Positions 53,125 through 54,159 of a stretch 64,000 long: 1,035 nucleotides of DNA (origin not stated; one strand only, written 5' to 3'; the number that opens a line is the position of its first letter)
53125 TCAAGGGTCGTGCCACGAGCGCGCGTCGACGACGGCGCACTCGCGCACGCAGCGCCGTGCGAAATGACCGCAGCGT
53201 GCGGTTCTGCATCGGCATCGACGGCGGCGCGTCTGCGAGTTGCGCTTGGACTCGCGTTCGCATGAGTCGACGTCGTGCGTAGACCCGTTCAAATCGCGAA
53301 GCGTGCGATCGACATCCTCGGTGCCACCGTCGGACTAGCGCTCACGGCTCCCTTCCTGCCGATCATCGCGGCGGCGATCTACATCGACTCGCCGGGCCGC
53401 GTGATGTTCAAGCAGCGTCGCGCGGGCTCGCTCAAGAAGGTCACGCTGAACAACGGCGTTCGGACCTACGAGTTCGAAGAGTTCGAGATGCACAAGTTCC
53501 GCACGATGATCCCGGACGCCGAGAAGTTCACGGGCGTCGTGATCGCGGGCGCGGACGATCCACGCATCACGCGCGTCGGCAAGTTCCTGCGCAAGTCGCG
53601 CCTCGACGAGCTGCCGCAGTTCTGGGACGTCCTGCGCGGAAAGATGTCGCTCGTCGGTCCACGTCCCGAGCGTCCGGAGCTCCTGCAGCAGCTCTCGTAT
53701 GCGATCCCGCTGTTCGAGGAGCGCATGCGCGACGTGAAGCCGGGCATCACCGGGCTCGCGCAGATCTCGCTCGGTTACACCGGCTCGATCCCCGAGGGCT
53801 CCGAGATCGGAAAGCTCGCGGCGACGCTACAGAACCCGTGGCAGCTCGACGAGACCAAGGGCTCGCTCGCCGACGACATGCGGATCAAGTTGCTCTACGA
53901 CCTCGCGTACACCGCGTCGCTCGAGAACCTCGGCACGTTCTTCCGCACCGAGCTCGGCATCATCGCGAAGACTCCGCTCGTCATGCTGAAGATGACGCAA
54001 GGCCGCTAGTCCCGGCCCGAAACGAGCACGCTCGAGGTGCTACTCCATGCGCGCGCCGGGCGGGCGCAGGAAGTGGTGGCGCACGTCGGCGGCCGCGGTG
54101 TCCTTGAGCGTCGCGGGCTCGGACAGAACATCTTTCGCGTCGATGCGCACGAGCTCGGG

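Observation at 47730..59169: Polysaccharide biosynthesis locus carries its own partner-switching module (STAS / RsbW-like kinase / HAMP-PP2C sensor phosphatase)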

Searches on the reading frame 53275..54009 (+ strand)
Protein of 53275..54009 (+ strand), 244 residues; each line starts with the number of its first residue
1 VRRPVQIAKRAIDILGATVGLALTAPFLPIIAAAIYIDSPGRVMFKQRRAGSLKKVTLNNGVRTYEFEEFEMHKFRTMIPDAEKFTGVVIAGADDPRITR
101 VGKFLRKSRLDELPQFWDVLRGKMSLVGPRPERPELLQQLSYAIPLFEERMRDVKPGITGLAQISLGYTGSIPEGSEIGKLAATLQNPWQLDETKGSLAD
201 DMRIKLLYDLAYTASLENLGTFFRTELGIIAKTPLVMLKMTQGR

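Call 4: search_protein_families(library=pfam, proteins=[window:53275-54009:+], max_evalue=0.01)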
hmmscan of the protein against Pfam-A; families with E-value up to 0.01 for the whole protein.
window:53275-54009:+ (244 aa): 1 family
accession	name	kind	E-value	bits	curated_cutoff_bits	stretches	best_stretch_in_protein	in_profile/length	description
PF02397.22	Bac_transf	-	1.4e-48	165.3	27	1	9-238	1-178/179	Bacterial sugar transferase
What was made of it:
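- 53275..54009 (+): Small monotopic PglC-like phosphoglycosyl transferase (PHPT, 244 aa), the initiating enzyme. Carries two subfamily-specific insertions, at about residues 51-70 (beta-hairpin) and 173-207 (helical). Proposed target of the STAS protein. Bac_transf 1e-48 (call 4).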

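Call 5: search_protein_families(library=ncbifam, proteins=[window:53275-54009:+], max_evalue=0.01)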
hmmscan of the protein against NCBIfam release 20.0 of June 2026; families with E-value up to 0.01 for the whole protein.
window:53275-54009:+ (244 aa): 10 families
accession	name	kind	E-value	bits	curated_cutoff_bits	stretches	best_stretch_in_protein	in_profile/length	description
TIGR03025.1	EPS_sugtrans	subfamily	1e-59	202.9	295.55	1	5-169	254-405/445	exopolysaccharide biosynthesis polyprenyl glycosylphosphotransferase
TIGR03023.1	WcaJ_sugtrans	equivalog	7.7e-53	180.4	410.75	1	5-175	259-413/453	undecaprenyl-phosphate glucose phosphotransferase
TIGR03013.1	EpsB_2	subfamily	1.1e-50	173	393.35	1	6-174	252-405/443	TIGR03013 family XrtA/PEP-CTERM system glycosyltransferase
TIGR03022.1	WbaP_sugtrans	subfamily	2.5e-36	125.9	403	2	94-165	345-412/456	undecaprenyl-phosphate galactose phosphotransferase WbaP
NF052601.1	undeca_RfbP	equivalog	9.8e-33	113.4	330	1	6-165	42-198/244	undecaprenyl-phosphate galactose phosphotransferase family protein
NF050817.1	PolSacchBiosHfsE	equivalog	5.4e-32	111.1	750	1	7-165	270-417/467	polysaccharide biosynthesis protein HfsE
NF007518.0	PRK10124.1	equivalog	3.4e-29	101.9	684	1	7-170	272-419/464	undecaprenyl-phosphate glucose phosphotransferase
NF041877.1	EPS_EpsZ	equivalog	2.2e-27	95.8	800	1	3-165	259-415/459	exopolysaccharide biosynthesis polyisoprenyl-phosphate hexose-1-phosphate transferase EpsZ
NF011751.0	PRK15204.1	equivalog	1e-16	60.6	907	1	3-165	274-432/476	undecaprenyl-phosphate galactose phosphotransferase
NF045514.1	glycotran_HepC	equivalog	2e-15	56.7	140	1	5-131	113-211/220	heterocyst development glycosyltransferase HepC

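Call 29: search_protein_representatives(protein=window:53275-54009:+)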
Query: 244 residues. Proteins with E-value up to 0.001 (for the whole library): 53448; up to 1e-10: 36182; up to 1e-30: 864. The best 150 are listed.
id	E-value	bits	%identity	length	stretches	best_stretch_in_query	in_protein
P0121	2.6e-79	282.1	59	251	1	4-240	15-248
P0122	6.6e-67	241.6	54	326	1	3-241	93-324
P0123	5.3e-66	238.6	64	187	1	68-238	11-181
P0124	1.4e-65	237.2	68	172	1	72-239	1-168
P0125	1.5e-65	237.1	64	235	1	3-187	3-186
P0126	2.9e-65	236.2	51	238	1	3-238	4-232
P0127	1.1e-61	224.5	65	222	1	3-165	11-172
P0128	2.1e-57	210.5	57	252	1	5-191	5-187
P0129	2.2e-57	210.4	67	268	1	3-164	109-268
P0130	2.2e-57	210.4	71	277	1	80-216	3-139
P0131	2.0e-56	207.3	49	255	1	5-238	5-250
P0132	2.9e-55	203.5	66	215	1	72-215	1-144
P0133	6.0e-53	195.9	57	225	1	1-173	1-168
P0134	2.5e-51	190.6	54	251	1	5-190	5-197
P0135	4.4e-48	180.0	54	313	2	5-172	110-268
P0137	1.1e-47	178.7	45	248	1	5-244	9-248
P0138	1.6e-47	178.1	46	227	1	9-239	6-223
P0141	3.1e-46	173.9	46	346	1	5-238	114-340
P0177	2.3e-40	154.7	51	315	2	3-172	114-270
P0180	1.1e-39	152.5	42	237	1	2-238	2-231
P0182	1.3e-39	152.2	43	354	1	7-238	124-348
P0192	7.5e-39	149.8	53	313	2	7-165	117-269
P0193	8.5e-39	149.6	57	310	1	3-174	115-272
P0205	3.3e-38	147.6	54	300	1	4-173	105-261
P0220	1.8e-37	145.2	55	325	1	7-174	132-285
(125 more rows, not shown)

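Call 32: search_protein_families(library=pfam, proteins=[P0141, P0182, P0122, P0135, P0177, P0192, P0193, P0205, P0220, P0121], max_evalue=0.01)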
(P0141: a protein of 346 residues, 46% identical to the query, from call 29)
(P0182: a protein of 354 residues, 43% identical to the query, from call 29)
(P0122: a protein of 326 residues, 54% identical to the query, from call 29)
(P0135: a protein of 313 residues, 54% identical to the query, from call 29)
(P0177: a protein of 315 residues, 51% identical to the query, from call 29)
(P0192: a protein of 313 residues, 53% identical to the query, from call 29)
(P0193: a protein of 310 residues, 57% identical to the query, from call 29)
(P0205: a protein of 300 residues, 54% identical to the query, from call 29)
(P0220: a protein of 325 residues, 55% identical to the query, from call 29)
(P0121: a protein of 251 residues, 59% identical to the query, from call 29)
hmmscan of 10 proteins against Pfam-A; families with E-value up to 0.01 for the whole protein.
P0141 (346 aa): 3 families
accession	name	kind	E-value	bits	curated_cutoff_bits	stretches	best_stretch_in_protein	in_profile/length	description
PF02397.22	Bac_transf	-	7.8e-50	169.3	27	1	118-340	1-178/179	Bacterial sugar transferase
PF13466.11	STAS_2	-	6.5e-08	33.1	29.2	1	15-91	1-79/80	STAS domain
PF01740.26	STAS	-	4.2e-05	23.7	22.6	1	35-96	37-98/106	STAS domain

P0182 (354 aa): 3 families
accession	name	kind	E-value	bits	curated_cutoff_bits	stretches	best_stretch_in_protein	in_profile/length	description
PF02397.22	Bac_transf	-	3.2e-42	144.5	27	1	126-310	1-145/179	Bacterial sugar transferase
PF01740.26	STAS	-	9e-11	41.9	22.6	1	16-104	5-96/106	STAS domain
PF13466.11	STAS_2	-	6.5e-06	26.7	29.2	1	24-101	1-79/80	STAS domain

P0122 (326 aa): 1 family
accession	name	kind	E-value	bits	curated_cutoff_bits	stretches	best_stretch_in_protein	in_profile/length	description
PF02397.22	Bac_transf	-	1e-50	172.2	27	1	99-321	1-178/179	Bacterial sugar transferase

P0135 (313 aa): 1 family
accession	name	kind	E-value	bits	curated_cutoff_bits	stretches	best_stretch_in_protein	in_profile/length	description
PF02397.22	Bac_transf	-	1.4e-57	194.6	27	1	114-307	1-178/179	Bacterial sugar transferase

P0177 (315 aa): 1 family
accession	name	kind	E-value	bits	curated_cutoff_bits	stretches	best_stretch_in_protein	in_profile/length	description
PF02397.22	Bac_transf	-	3.5e-60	203.1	27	1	120-308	1-177/179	Bacterial sugar transferase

P0192 (313 aa): 1 family
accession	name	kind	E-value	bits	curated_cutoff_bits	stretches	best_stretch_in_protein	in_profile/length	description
PF02397.22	Bac_transf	-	7.4e-113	374.6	27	2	119-308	1-179/179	Bacterial sugar transferase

P0193 (310 aa): 1 family
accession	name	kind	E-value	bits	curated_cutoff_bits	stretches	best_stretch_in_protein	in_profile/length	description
PF02397.22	Bac_transf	-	7e-62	208.6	27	1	121-304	1-178/179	Bacterial sugar transferase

P0205 (300 aa): 1 family
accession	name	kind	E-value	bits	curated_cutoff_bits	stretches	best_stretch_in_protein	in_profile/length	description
PF02397.22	Bac_transf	-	1.1e-63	214.5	27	1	110-293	1-177/179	Bacterial sugar transferase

P0220 (325 aa): 1 family
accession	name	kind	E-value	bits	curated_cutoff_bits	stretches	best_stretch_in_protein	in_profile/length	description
PF02397.22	Bac_transf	-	1.3e-64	217.5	27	1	134-314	1-178/179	Bacterial sugar transferase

P0121 (251 aa): 1 family
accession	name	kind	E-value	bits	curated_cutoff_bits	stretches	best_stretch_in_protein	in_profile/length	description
PF02397.22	Bac_transf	-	5.6e-51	173.1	27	1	20-220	1-157/179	Bacterial sugar transferase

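Call 34: list_cluster_members(proteins=[P0141, P0182, P0121, P0122, P0126, P0180])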
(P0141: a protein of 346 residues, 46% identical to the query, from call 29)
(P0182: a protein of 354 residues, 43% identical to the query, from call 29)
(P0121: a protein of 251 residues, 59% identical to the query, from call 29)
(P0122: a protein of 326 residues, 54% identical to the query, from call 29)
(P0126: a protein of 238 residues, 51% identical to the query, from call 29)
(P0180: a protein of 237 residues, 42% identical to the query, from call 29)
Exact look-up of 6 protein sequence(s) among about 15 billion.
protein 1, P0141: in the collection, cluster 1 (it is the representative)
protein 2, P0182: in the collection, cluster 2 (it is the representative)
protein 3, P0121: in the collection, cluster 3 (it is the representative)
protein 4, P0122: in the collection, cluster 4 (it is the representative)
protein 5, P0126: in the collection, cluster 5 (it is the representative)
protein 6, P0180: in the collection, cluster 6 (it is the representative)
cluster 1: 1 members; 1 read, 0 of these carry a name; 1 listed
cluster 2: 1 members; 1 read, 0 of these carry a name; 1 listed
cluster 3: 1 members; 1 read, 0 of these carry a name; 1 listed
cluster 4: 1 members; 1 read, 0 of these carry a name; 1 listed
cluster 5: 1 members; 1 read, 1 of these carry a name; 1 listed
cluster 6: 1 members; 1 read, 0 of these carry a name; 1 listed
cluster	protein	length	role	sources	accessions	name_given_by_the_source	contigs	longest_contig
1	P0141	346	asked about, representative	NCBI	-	-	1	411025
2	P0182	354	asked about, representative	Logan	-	-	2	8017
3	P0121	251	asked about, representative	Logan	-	-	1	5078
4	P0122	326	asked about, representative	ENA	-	-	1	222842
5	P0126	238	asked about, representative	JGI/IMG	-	lipopolysaccharide/colanic/teichoic acid biosynthesis glycosyltransferase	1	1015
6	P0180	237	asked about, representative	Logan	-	-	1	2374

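Call 35: find_encoding_contigs(protein=P0141, flank=8000, max_places=2)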
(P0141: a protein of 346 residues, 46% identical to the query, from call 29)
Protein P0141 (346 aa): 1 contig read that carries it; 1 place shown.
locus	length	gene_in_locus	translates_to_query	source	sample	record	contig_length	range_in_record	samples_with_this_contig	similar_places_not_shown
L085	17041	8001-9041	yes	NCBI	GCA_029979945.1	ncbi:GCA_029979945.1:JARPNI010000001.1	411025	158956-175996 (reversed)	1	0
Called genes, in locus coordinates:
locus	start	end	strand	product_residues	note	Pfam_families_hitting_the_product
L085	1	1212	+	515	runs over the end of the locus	PF13440:Polysacc_synt_3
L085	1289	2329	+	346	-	-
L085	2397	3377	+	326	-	PF01522:Polysacc_deac_1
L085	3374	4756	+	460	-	-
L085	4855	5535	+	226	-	-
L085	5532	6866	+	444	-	PF00501:AMP-binding (weak), PF27533:CapK_C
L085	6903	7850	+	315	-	PF00535:Glycos_transf_2, PF10111:Glyco_tranf_2_2 (faint), PF13641:Glyco_tranf_2_3, PF13632:Glyco_trans_2_3 (weak), PF02709:Glyco_transf_7C (weak)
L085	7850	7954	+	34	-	-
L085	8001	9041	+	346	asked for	PF13466:STAS_2, PF02397:Bac_transf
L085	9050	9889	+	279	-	PF03734:YkuD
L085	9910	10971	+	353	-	PF01757:Acyl_transf_3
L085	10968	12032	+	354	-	PF13439:Glyco_transf_4, PF13579:Glyco_trans_4_4, PF00534:Glycos_transf_1, PF13692:Glyco_trans_1_4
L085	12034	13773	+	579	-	PF13522:GATase_6, PF13537:GATase_7, PF01380:SIS, PF10432:bact-PGI_C (faint), PF01380:SIS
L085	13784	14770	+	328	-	PF01073:3Beta_HSD, PF01370:Epimerase, PF02719:Polysacc_synt_2, PF04321:RmlD_sub_bind, PF13460:NAD_binding_10 (weak), PF16363:GDP_Man_Dehyd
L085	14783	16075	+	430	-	PF03446:NAD_binding_2 (weak), PF03721:UDPG_MGDP_dh_N, PF00984:UDPG_MGDP_dh, PF03720:UDPG_MGDP_dh_C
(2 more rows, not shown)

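Call 36: find_encoding_contigs(protein=P0121, flank=8000, max_places=2)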
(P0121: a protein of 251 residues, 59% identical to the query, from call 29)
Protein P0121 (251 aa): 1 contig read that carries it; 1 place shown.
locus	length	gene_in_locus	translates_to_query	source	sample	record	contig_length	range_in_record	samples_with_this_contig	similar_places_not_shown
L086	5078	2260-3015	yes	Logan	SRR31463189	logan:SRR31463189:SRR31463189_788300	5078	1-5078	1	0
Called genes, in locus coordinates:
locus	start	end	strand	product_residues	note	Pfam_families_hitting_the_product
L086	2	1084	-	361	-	?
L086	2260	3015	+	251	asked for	PF02397:Bac_transf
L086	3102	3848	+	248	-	-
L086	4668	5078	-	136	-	?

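Call 37: find_encoding_contigs(protein=P0122, flank=8000, max_places=2)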
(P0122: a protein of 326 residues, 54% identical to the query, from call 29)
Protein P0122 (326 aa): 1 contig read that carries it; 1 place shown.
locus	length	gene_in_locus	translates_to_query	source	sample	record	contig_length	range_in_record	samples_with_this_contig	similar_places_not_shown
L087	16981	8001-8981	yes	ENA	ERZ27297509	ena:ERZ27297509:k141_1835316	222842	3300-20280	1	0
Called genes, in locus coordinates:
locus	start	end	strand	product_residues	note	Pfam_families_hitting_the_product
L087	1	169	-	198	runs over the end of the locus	-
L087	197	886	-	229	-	-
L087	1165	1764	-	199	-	-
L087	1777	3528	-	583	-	PF00082:Peptidase_S8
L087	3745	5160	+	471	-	PF01565:FAD_binding_4, PF02913:FAD-oxidase_C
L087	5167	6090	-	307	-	-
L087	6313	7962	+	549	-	-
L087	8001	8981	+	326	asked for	PF02397:Bac_transf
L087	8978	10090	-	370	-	PF01553:Acyltransferase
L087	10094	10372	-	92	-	PF12823:DUF3817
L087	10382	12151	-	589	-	PF01368:DHH, PF02272:DHHA1, PF17768:RecJ_OB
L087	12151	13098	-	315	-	PF07549:Sec_GG, PF02355:SecD_SecF_C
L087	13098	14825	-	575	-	PF21760:SecD_1st, PF22599:SecDF_P1_head, PF02355:SecD_SecF_C, PF00873:ACR_tran (weak)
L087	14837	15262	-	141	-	PF02699:YajC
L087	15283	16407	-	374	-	PF01702:TGT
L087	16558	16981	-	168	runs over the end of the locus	PF01797:Y1_Tnp (weak)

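Call 52: search_dna_similar(query=P0141, collection=plasmids, mode=protein, max_rows=25)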
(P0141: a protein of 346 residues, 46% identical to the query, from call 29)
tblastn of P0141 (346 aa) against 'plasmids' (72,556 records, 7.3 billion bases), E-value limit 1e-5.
Records with a match: 1159; places in all: 1568; records where one place covers at least 80% of the query: 1.
Best place of each record, by identity: <60% 1159.
By first word of the organism name: Rhizobium 165; Ralstonia 132; Phaeobacter 116; Sinorhizobium 85; Lactiplantibacillus 73; Lactococcus 41; Azospirillum 33; Shigella 21; Deinococcus 20; Leisingera 17; and 149 more.
By predicted mobility (MOB-suite, as given by PLSDB): non-mobilizable 698; mobilizable 337; conjugative 124.
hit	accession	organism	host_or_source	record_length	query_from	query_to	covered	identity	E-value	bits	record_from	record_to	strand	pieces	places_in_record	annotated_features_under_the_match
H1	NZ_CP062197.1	Plesiomonas shigelloides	Gentoo penguin,feces,feces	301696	112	344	67%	42.9%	3e-47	178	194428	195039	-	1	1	sugar transferase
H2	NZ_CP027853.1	Plesiomonas shigelloides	whole organism,catfish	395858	112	344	67%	42.9%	3e-47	178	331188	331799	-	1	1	sugar transferase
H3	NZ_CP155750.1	Sphingomonas parapaucimobilis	Chinese cabbage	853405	97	335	69%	39.3%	3e-40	157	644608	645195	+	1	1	TIGR03013 family XrtA/PEP-CTERM system glycosyltransferase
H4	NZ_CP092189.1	Deinococcus sp. KNUC1210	Setaria viridis,cell ...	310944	76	346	78%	34.6%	3e-17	90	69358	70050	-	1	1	sugar transferase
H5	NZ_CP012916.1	Azospirillum brasilense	Digitaria eriantha,microbe,root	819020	118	345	66%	40.7%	4e-26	116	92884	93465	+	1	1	undecaprenyl-phosphate glucose phosphotransferase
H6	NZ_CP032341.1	Azospirillum brasilense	soil sample,Agricultural field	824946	118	345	66%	40.7%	4e-26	116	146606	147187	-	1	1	undecaprenyl-phosphate glucose phosphotransferase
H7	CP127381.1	Aerococcus tenax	Homo sapiens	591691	101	340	69%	38.6%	1e-30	129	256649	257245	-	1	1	sugar transferase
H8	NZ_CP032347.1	Azospirillum brasilense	soil sample,Agricultural field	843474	118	345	66%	40.5%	2e-25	114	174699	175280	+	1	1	undecaprenyl-phosphate glucose phosphotransferase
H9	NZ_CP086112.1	Skermanella rosea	single cell,hydrocarbon-contaminated ...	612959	108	345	69%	37.8%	2e-29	126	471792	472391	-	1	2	exopolysaccharide biosynthesis polyprenyl glycosylphosphotransferase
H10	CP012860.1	Persicobacter sp. JZB09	cell culture,soil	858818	89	335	71%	36.4%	1e-27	121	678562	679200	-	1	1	record has no annotation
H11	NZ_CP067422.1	Skermanella sp. TT6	Homo sapiens,single cell,skin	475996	108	345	69%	37.3%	5e-29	125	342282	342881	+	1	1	exopolysaccharide biosynthesis polyprenyl glycosylphosphotransferase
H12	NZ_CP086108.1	Skermanella mucosa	single cell,crude oil contaminated ...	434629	108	345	69%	36.5%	3e-29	125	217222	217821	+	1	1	exopolysaccharide biosynthesis polyprenyl glycosylphosphotransferase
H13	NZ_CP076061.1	Cupriavidus sp. EM10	Pure-cultured cell,sewage water sludge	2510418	107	337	67%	37.3%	1e-25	115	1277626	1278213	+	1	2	none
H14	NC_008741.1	Nitratidesulfovibrio vulgaris DP4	-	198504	118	335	63%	39.5%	1e-35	144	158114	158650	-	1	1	TIGR03013 family XrtA/PEP-CTERM system glycosyltransferase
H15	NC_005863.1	Nitratidesulfovibrio vulgaris str. Hildenborough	-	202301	118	335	63%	39.5%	1e-35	144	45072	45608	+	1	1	TIGR03013 family XrtA/PEP-CTERM system glycosyltransferase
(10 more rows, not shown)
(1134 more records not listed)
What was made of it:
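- On STAS-regulated Bac_transf enzymes (All4160 / XssP type): A plasmid search for XssP-like proteins gave nothing useful (call 52).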

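Call 62: find_homologous_proteins(query=P0141, max_evalue=1e-10)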
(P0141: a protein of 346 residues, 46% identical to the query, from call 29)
Query P0141 (346 aa): 7988 proteins with E <= 1e-10 among 8000 candidates; the best 120 are listed.
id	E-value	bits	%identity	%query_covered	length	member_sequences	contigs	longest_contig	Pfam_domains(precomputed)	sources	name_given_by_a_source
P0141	1.6e-228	775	100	100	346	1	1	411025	PF02397.23,PF13466.13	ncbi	-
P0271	5.1e-85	304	61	68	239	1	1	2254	PF02397.23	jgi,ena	-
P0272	6.5e-83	297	61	68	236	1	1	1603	PF02397.23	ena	-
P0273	1.5e-81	292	59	68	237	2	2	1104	PF02397.23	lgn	-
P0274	1.3e-80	289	58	68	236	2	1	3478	PF02397.23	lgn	-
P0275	1.3e-80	289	59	68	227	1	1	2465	PF02397.23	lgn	-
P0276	1.9e-80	289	60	67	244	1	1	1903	PF02397.23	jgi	jgi:lipopolysaccharide/colanic/teichoic acid biosynthesis glycosyltransferase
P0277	6.6e-80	287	58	68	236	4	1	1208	PF02397.23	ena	-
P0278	5.2e-78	281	57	68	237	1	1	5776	PF02397.23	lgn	-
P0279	9.1e-78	280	57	68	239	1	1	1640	PF02397.23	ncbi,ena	-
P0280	2.6e-77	278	55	68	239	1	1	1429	PF02397.23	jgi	jgi:lipopolysaccharide/colanic/teichoic acid biosynthesis glycosyltransferase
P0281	4.3e-76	274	56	68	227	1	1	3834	PF02397.23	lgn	-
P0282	1.2e-75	273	54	68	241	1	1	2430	PF02397.23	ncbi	ncbi:MAG: sugar transferase [Nitrosopumilaceae archaeon]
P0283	3.3e-75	271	60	60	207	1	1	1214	PF02397.23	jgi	jgi:lipopolysaccharide/colanic/teichoic acid biosynthesis glycosyltransferase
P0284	2.3e-72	262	54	68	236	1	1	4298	PF02397.23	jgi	-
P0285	3.2e-70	255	55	68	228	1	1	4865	PF02397.23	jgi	-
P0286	4.3e-69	251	42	98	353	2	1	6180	PF01740.27,PF02397.23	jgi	jgi:anti-anti-sigma factor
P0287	1.1e-62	230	43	88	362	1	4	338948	PF02397.23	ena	-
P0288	5.5e-61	225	41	88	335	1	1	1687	PF01740.27,PF02397.23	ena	-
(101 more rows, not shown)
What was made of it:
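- The reverse search with P0141 returns further fusions (P0286, P0287, P0288) and then Kofleriaceae PHPTs (call 62).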

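Call 63: find_encoding_contigs(protein=P0278, flank=6000, max_places=2)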
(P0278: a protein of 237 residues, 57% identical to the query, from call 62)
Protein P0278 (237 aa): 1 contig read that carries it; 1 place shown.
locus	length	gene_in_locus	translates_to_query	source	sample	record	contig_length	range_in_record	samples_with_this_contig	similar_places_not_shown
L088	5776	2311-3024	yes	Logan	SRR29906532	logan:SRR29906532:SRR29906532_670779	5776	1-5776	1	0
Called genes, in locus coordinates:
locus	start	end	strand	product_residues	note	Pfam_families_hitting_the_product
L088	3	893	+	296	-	?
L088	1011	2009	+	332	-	-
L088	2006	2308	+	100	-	PF13466:STAS_2 (weak)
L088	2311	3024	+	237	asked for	PF02397:Bac_transf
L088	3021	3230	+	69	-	-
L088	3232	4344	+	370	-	PF13439:Glyco_transf_4, PF13579:Glyco_trans_4_4, PF00534:Glycos_transf_1, PF13692:Glyco_trans_1_4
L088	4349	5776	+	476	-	?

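Call 64: find_encoding_contigs(protein=P0285, flank=6000, max_places=2)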
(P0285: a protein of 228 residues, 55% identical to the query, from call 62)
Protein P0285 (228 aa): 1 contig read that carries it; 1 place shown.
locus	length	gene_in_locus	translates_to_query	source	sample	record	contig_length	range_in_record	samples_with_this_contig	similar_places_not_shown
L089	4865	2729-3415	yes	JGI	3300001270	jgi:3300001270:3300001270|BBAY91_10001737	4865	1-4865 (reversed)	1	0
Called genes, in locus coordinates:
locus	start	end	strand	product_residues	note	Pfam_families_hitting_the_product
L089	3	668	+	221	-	?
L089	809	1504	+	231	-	-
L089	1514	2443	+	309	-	PF00535:Glycos_transf_2, PF10111:Glyco_tranf_2_2, PF13641:Glyco_tranf_2_3, PF13632:Glyco_trans_2_3 (weak), PF02709:Glyco_transf_7C (weak)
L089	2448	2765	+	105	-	PF01740:STAS, PF13466:STAS_2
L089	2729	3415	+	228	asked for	PF02397:Bac_transf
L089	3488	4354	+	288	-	PF03734:YkuD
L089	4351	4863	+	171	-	?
